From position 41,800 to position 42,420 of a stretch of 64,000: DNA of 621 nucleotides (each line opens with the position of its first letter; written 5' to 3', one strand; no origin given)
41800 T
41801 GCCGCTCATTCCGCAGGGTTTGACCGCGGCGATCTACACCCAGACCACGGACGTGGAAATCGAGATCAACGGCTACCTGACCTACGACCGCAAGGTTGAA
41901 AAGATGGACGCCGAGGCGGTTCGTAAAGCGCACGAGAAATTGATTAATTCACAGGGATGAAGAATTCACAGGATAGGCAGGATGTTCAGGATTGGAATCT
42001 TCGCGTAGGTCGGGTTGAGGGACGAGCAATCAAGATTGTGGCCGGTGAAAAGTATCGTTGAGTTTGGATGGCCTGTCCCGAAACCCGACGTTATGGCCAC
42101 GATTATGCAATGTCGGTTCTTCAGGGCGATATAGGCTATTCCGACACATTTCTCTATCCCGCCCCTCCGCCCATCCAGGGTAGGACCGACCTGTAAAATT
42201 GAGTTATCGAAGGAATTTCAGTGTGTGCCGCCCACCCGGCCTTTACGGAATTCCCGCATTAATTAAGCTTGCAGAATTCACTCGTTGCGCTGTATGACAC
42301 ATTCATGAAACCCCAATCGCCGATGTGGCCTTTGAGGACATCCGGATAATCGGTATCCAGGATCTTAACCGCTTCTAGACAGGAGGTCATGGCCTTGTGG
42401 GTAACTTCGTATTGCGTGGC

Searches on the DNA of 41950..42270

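Call 73: search_rna_families(source=window, start=41950, end=42270, threshold=evalue, max_evalue=1)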
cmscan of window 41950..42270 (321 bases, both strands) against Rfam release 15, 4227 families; matches with E-value up to 1: 0.
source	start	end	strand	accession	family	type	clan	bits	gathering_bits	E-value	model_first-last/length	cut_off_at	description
